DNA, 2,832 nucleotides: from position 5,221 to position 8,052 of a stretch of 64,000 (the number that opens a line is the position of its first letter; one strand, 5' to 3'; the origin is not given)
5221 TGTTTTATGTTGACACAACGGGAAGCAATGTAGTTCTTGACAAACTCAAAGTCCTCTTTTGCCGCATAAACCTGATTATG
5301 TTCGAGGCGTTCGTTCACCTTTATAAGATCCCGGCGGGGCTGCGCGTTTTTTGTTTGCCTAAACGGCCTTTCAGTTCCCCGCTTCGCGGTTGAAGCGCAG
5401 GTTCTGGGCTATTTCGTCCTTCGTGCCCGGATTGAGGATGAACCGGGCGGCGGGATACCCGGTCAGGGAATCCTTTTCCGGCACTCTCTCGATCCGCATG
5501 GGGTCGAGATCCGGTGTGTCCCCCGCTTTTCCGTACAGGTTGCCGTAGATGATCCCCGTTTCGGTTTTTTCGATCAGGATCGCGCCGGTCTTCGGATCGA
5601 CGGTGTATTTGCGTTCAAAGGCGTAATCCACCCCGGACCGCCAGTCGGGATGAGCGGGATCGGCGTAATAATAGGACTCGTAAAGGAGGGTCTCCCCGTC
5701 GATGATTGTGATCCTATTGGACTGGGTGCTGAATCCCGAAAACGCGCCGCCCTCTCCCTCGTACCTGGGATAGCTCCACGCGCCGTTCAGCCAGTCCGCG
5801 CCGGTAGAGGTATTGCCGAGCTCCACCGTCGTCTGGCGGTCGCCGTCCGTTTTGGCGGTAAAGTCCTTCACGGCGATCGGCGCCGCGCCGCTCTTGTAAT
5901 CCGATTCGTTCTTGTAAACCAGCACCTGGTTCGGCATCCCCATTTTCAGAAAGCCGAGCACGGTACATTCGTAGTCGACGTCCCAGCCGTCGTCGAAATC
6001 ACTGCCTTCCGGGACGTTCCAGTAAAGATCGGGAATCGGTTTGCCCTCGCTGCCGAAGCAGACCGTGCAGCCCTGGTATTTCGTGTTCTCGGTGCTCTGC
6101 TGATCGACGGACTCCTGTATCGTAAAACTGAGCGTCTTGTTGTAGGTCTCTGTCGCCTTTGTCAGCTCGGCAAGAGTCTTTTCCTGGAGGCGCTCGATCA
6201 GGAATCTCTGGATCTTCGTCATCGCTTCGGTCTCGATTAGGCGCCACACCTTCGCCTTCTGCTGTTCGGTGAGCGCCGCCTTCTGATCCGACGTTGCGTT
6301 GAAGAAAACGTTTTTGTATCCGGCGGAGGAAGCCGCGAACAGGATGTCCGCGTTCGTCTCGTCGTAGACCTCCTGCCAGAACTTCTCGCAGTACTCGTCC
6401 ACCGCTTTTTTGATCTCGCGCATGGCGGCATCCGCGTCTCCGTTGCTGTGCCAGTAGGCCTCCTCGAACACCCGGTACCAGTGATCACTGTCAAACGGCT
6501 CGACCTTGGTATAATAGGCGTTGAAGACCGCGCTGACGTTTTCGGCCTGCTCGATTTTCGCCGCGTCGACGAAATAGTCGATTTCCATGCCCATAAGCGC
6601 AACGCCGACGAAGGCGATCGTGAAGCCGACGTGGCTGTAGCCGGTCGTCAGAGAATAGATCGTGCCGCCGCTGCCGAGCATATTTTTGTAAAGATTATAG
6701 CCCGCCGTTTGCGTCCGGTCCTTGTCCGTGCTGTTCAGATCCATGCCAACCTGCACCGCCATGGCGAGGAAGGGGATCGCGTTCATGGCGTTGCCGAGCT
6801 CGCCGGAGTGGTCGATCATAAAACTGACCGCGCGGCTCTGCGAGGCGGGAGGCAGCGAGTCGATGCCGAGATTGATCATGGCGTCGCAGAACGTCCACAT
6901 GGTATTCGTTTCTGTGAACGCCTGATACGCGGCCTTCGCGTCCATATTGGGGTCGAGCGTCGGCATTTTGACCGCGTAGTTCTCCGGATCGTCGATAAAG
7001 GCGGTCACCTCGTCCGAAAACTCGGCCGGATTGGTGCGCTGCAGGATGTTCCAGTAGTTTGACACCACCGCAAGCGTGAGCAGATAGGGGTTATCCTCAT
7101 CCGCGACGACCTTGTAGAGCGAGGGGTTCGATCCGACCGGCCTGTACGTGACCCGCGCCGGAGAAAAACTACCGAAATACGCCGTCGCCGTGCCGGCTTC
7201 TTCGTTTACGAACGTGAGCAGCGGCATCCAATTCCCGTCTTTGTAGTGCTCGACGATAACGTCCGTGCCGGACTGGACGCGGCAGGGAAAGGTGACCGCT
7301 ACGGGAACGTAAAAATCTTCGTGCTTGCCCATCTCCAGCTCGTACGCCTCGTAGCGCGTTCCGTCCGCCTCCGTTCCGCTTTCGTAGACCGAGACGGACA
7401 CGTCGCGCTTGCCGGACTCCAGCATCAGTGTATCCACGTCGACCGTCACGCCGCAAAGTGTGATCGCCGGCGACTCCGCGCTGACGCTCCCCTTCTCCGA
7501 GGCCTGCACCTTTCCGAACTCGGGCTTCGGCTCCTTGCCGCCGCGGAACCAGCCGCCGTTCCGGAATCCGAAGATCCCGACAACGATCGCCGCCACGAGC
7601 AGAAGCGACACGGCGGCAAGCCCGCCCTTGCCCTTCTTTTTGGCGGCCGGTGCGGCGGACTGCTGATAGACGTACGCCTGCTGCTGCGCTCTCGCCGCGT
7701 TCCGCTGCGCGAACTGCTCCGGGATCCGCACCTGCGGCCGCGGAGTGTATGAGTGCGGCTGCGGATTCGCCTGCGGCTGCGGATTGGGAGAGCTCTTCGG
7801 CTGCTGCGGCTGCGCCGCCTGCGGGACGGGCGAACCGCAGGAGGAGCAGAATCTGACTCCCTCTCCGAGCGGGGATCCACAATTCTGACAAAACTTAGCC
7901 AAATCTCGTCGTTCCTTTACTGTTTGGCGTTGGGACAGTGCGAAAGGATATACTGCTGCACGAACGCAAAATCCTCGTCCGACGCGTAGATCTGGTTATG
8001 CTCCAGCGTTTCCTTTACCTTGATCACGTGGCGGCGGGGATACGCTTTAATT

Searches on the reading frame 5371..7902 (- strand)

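Call 42: search_protein_families(library=pfam, proteins=[window:5371-7902:-], max_evalue=0.00001)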
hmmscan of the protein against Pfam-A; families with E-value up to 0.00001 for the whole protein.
window:5371-7902:- (843 aa): 1 family
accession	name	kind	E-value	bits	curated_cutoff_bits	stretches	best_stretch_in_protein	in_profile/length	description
PF13240.11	Zn_Ribbon_1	-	1.7e-07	31.3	25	1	4-26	1-23/23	zinc-ribbon domain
